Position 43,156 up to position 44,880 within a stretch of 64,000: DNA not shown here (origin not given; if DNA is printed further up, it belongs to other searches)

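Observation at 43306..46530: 1074-aa T9SS cargo with a DUF-type catalytic region as the candidate depolymerase of the locus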

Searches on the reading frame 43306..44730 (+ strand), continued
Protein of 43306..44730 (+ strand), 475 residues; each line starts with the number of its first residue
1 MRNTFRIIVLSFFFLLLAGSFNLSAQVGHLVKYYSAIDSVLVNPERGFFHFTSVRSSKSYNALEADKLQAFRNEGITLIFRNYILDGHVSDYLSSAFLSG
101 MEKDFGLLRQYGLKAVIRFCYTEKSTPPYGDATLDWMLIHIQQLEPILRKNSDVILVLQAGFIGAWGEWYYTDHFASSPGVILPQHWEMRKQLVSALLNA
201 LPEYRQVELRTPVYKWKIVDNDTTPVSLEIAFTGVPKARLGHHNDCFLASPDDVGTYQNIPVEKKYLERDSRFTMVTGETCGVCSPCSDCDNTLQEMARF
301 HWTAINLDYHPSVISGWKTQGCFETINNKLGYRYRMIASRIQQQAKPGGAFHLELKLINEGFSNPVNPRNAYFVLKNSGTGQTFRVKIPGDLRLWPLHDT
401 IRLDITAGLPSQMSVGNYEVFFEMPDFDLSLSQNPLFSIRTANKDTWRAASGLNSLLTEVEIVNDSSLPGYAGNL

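Call 63: search_protein_families(library=pfam, proteins=[L017:5659-7581:-, L017:7712-8578:-, L017:8852-9277:-, L017:9926-11551:+, L017:11609-15478:-, L017:15482-17452:-, L017:17459-18268:-, L017:18255-19871:-, L017:19884-21269:-], max_evalue=0.001)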
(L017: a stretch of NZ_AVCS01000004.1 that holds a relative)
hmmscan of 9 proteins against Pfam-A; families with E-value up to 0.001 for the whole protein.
L017:5659-7581:- (640 aa): 4 families
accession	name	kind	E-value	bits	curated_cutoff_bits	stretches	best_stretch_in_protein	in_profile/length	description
PF03445.19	DUF294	-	1.5e-34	119.3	21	1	317-456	2-137/138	Putative nucleotidyltransferase DUF294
PF10335.14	DUF294_C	-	3.6e-29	101.9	22.5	1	494-634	2-145/145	Putative nucleotidyltransferase substrate binding domain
PF00571.33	CBS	-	2.9e-18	66.4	24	2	234-291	1-55/57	CBS domain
PF00027.35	cNMP_binding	-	7.7e-14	51.9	27.5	1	38-118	3-83/89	Cyclic nucleotide-binding domain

L017:7712-8578:- (288 aa): 1 family
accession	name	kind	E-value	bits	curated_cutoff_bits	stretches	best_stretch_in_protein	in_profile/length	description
PF00892.27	EamA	-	1.1e-13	52.1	28.2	2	2-131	5-134/135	EamA-like transporter family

L017:8852-9277:- (141 aa): 0 families

L017:9926-11551:+ (541 aa): 3 families
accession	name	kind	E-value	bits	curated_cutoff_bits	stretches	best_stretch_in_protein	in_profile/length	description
PF16116.10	DUF4832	-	2.1e-66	224.2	29.2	1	227-431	1-216/216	Domain of unknown function (DUF4832)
PF16173.10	DUF4874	-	3.6e-56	189.7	30.1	1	35-202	1-158/159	Domain of unknown function (DUF4874)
PF18962.6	Por_Secre_tail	-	2.5e-11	44.1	27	1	467-538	1-74/75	Secretion system C-terminal sorting domain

L017:11609-15478:- (1289 aa): 1 family
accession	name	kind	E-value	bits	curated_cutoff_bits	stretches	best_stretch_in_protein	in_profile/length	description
PF09960.14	DUF2194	-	1.7e-67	228.5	30.4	1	66-602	44-565/582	Uncharacterised protein conserved in bacteria (DUF2194)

L017:15482-17452:- (656 aa): 0 families

L017:17459-18268:- (269 aa): 1 family
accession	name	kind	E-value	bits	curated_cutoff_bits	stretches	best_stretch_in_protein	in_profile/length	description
PF03537.19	Glyco_hydro_114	-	1.8e-22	80.2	27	1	41-261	14-227/231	Glycoside-hydrolase family GH114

L017:18255-19871:- (538 aa): 1 family
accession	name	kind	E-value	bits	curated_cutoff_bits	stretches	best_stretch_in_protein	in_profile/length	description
PF16933.10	PelG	-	5.4e-06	26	29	1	114-535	34-452/452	Putative exopolysaccharide Exporter (EPS-E)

L017:19884-21269:- (461 aa): 6 families
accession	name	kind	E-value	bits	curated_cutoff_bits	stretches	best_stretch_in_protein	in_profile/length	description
PF11997.14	DUF3492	-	1.9e-34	120.1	23.3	1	4-227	60-268/268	Domain of unknown function (DUF3492)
PF00534.26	Glycos_transf_1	-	5.6e-32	111.1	26.4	1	253-409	15-171/172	Glycosyl transferases group 1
PF13692.12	Glyco_trans_1_4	-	2.3e-25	90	27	1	254-396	2-142/142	Glycosyl transferases group 1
PF13439.12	Glyco_transf_4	-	3.5e-08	34.1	28.5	1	119-239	57-169/170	Glycosyltransferase Family 4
PF13524.12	Glyco_trans_1_2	-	1.2e-06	29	25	1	324-423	39-141/144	Glycosyl transferase-like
PF20706.3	GT4-conflict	-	6.5e-06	25.8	26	1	251-397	195-340/385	Family 4 Glycosyltransferase in conflict systems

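Call 69: search_solved_structures(query=A1, max_evalue=1)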
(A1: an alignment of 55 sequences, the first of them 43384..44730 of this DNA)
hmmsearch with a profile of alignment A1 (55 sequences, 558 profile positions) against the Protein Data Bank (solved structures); distinct sequences matched with E-value up to 1: 5.
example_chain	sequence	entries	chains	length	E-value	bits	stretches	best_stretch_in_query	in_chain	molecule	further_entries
8glk_D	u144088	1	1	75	5.6e-05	25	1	480-553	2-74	Endonuclease I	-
7pzj_A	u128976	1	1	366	0.0015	20.3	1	454-549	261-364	Lipase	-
8glj_D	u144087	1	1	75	0.0015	20.3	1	479-553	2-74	Por secretion system C-terminal sorting domain-containing protein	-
5jvk_A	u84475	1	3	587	0.012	17.3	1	476-553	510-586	Uncharacterized protein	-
8qb1_A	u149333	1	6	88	0.79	11.3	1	480-553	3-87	Mirolase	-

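Call 81: search_protein_families(library=pfam, proteins=[L081:697-1788:-, L081:3898-5217:+, L081:5214-6131:+, L081:7910-9901:+, L081:9923-11605:+, L081:11634-13322:+, L081:13393-14766:+, L081:14795-17338:+, L081:17329-19551:+, L081:19564-20607:+], max_evalue=0.001)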
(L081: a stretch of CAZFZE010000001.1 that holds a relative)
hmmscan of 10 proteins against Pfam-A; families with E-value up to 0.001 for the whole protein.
L081:697-1788:- (363 aa): 1 family
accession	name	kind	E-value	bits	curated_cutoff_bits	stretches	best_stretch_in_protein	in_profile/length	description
PF04909.20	Amidohydro_2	-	6.7e-23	82.3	26.4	1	126-359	88-286/289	Amidohydrolase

L081:3898-5217:+ (439 aa): 1 family
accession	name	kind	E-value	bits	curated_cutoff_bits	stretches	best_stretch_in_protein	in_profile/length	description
PF08013.17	GatZ_KbaZ-like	-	1.3e-176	587.8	26.7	1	11-434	4-419/420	D-tagatose-1,6-bisphosphate aldolase subunit GatZ/KbaZ-like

L081:5214-6131:+ (305 aa): 2 families
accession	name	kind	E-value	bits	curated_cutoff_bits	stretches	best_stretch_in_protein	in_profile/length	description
PF00892.27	EamA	-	1.4e-27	97.1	28.2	2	5-138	2-134/135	EamA-like transporter family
PF10639.15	TMEM234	-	1.9e-05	25.2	30.1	0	218-285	45-112/113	Putative transmembrane family 234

L081:7910-9901:+ (663 aa): 2 families
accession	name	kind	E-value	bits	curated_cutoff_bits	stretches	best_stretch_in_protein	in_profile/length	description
PF02638.21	GHL10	-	6.2e-06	26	27.9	1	79-260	69-224/311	Glycosyl hydrolase-like 10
PF14883.12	GHL13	-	2e-05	24.2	27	1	176-340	131-300/324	Hypothetical glycosyl hydrolase family 13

L081:9923-11605:+ (560 aa): 4 families
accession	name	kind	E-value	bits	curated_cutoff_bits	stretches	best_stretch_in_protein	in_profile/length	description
PF16116.10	DUF4832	-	6.4e-71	239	29.2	1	215-420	1-216/216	Domain of unknown function (DUF4832)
PF16173.10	DUF4874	-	4.5e-41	140.6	30.1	1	37-190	1-158/159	Domain of unknown function (DUF4874)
PF18962.6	Por_Secre_tail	-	1.5e-10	41.7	27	1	478-557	1-74/75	Secretion system C-terminal sorting domain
PF13585.12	CHU_C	-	0.00059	20.4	27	0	493-548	23-73/86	CHU_C Type IX secretion signal domain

L081:11634-13322:+ (562 aa): 3 families
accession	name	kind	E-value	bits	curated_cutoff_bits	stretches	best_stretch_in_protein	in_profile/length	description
PF18962.6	Por_Secre_tail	-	2.9e-09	37.5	27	1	478-559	2-74/75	Secretion system C-terminal sorting domain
PF13860.13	FlgD_ig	-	1.9e-08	34.6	27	1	486-549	12-75/79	FlgD Ig-like domain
PF13585.12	CHU_C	-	0.00021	21.8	27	1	488-549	20-72/86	CHU_C Type IX secretion signal domain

L081:13393-14766:+ (457 aa): 2 families
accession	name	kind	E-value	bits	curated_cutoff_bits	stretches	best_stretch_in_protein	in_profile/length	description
PF13205.12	Big_5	-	1.9e-11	45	23.6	1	35-141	4-104/105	Bacterial Ig-like domain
PF25174.1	Beta-prop_THOC3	-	1.2e-06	28.2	305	0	187-347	49-203/272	THOC3 beta-propeller domain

L081:14795-17338:+ (847 aa): 4 families
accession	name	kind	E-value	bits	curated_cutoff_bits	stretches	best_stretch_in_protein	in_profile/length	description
PF00593.30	TonB_dep_Rec_b-barrel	-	4.2e-25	90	27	1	342-798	22-436/436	TonB dependent receptor-like, beta-barrel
PF13715.12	CarbopepD_reg_2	-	6.8e-16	58.5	32.2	1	28-114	2-88/88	CarboxypepD_reg-like domain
PF13620.12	CarboxypepD_reg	-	8.5e-16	58.5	32.3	1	27-102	2-81/82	Carboxypeptidase regulatory-like domain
PF07715.20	Plug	-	1.3e-07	32.5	23.9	1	123-240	2-107/107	TonB-dependent Receptor Plug Domain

L081:17329-19551:+ (740 aa): 0 families

L081:19564-20607:+ (347 aa): 2 families
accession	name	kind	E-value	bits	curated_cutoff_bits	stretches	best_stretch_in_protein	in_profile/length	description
PF19572.5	PorV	-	1.1e-10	41.9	27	1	37-214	8-199/243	Type IX secretion system protein PorV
PF18990.6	DUF5723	-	8.8e-06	26.1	26.8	0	120-169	102-150/376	Family of unknown function (DUF5723)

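Call 84: search_protein_families(library=pfam, proteins=[L060:3937-5100:+, L060:5154-6488:+, L060:6525-7799:+, L060:7801-8703:+, L060:8696-9508:+, L060:9536-11272:+, L060:10834-12759:+, L060:11332-12156:-, L060:14401-16872:-], max_evalue=0.001)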
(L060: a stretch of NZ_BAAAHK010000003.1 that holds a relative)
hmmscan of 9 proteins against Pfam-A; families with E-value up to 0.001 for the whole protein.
L060:3937-5100:+ (387 aa): 0 families

L060:5154-6488:+ (444 aa): 6 families
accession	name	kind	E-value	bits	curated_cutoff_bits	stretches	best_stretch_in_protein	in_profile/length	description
PF00480.26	ROK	-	9.9e-35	120.9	22.9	2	99-260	2-159/294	ROK family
PF09339.16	HTH_IclR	-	3.4e-07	30.4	22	1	30-73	5-49/52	IclR helix-turn-helix domain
PF01869.26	BcrAD_BadFG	-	8e-07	29.3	31.5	1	99-168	1-72/271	BadF/BadG/BcrA/BcrD ATPase family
PF12802.13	MarR_2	-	6.2e-06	26.7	27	1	30-75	7-54/61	MarR family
PF01047.28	MarR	-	6.5e-05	23.2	24.6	1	32-72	7-47/59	MarR family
PF13412.12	HTH_24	-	0.00012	22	21.9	1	34-72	9-47/48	Winged helix-turn-helix DNA-binding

L060:6525-7799:+ (424 aa): 3 families
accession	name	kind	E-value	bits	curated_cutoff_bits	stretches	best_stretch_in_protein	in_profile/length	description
PF01547.30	SBP_bac_1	-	1.2e-42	147.4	26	1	56-338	5-306/307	Bacterial extracellular solute-binding protein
PF13416.11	SBP_bac_8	-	5.8e-36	125.1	27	1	61-365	1-278/279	Bacterial extracellular solute-binding protein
PF13531.11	SBP_bac_11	-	2.9e-09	37.5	25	1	53-345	7-225/227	Bacterial extracellular solute-binding protein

L060:7801-8703:+ (300 aa): 1 family
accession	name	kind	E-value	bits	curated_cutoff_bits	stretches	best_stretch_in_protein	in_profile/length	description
PF00528.27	BPD_transp_1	-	1.8e-19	70.6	26.4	1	84-296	2-182/184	Binding-protein-dependent transport system inner membrane component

L060:8696-9508:+ (270 aa): 1 family
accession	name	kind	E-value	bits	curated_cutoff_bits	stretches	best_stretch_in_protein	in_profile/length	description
PF00528.27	BPD_transp_1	-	1.7e-18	67.5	26.4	1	86-262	7-181/184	Binding-protein-dependent transport system inner membrane component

L060:9536-11272:+ (578 aa): 2 families
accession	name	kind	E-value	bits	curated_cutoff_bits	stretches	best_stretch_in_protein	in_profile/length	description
PF16116.10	DUF4832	-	2.5e-72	243.6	29.2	1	356-558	1-216/216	Domain of unknown function (DUF4832)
PF16173.10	DUF4874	-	1.7e-53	181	30.1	1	167-333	1-159/159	Domain of unknown function (DUF4874)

L060:10834-12759:+ (641 aa): 2 families
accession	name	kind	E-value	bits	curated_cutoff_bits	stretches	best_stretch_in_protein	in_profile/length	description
PF16116.10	DUF4832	-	2.3e-58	197.9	29.2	1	409-620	1-216/216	Domain of unknown function (DUF4832)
PF16173.10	DUF4874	-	1.8e-46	158.1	30.1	1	198-380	1-158/159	Domain of unknown function (DUF4874)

L060:11332-12156:- (274 aa): 0 families

L060:14401-16872:- (823 aa): 2 families
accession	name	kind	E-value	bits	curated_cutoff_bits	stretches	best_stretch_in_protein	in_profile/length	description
PF02720.22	DUF222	-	9.1e-40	137.3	24.4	1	22-326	8-306/306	Domain of unknown function (DUF222)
PF01844.29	HNH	-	1.1e-06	29.2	21.4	1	329-371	1-46/47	HNH endonuclease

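Call 99: fold_search(model_id=the predicted structure, library=pdb)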
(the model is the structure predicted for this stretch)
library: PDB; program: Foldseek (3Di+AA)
matches with E <= 10: 1741; with E <= 0.001: 285
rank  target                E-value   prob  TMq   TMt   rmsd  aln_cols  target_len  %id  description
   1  1wky                  3.2e-09  1.00  0.36  0.36  14.6       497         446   12  Crystal structure of alkaline mannanase from Bacillus sp. strain JAMB-602: catalytic domain and its Carbohydrate Binding (released 2005-06-15)
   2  5la2_A                7.2e-08  1.00  0.40  0.39  17.4       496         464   10  The mechanism by which arabinoxylanases can recognise highly decorated xylans (released 2016-08-31)
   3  5la2_B                7.2e-08  1.00  0.39  0.38  16.6       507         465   10  The mechanism by which arabinoxylanases can recognise highly decorated xylans (released 2016-08-31)
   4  4lx4_C                1.2e-07  1.00  0.37  0.49   6.7       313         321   12  Crystal Structure Determination of Pseudomonas stutzeri endoglucanase Cel5A using a Twinned Data Set (released 2014-07-30)
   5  5la1                  1.2e-07  1.00  0.39  0.38  17.9       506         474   11  The mechanism by which arabinoxylanases can recognise highly decorated xylans (released 2016-08-31)
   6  6r2j_C                2.2e-07  1.00  0.36  0.47   7.1       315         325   12  Crystal Structure of Pseudomonas stutzeri endoglucanase Cel5A in complex with cellobiose (released 2020-01-29)
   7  3a21_A                3.1e-07  1.00  0.30  0.23  15.3       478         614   10  Crystal Structure of Streptomyces avermitilis beta-L-Arabinopyranosidase (released 2009-07-14)
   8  1veo_A                3.3e-07  1.00  0.38  0.34  13.9       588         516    9  Crystal Structure Analysis of Y164F/maltose of Bacillus cereus Beta-Amylase at pH 4.6 (released 2005-05-24)
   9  5g56                  3.5e-07  1.00  0.39  0.26  22.7       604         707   10  THE TETRA-MODULAR CELLULOSOMAL ARABINOXYLANASE CtXyl5A STRUCTURE AS REVEALED BY X-RAY CRYSTALLOGRAPHY (released 2016-06-29)
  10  1ven                  3.9e-07  1.00  0.36  0.32  13.4       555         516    9  Crystal Structure Analysis of Y164E/maltose of Bacilus cereus Beta-amylase at pH 4.6 (released 2005-05-24)
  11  6r2j_D                4.1e-07  1.00  0.37  0.47   7.1       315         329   13  Crystal Structure of Pseudomonas stutzeri endoglucanase Cel5A in complex with cellobiose (released 2020-01-29)
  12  6tn6                  4.4e-07  1.00  0.25  0.25  20.4       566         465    9  X-ray structure of the endo-beta-1,4-mannanase from Thermotoga petrophila (released 2020-04-29)
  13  1itc_A                4.6e-07  1.00  0.38  0.35  13.2       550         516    9  Beta-Amylase from Bacillus cereus var. mycoides Complexed with Maltopentaose (released 2003-05-27)
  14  1vep_A                5.8e-07  1.00  0.34  0.30  13.7       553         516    8  Crystal Structure Analysis of Triple (T47M/Y164E/T328N)/maltose of Bacillus cereus Beta-Amylase at pH 6.5 (released 2005-05-24)
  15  5d9n_A                6.5e-07  1.00  0.38  0.46   8.6       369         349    9  Crystal structure of PbGH5A, a glycoside hydrolase family 5 member from Prevotella bryantii B14, in complex with the x (released 2015-11-04)
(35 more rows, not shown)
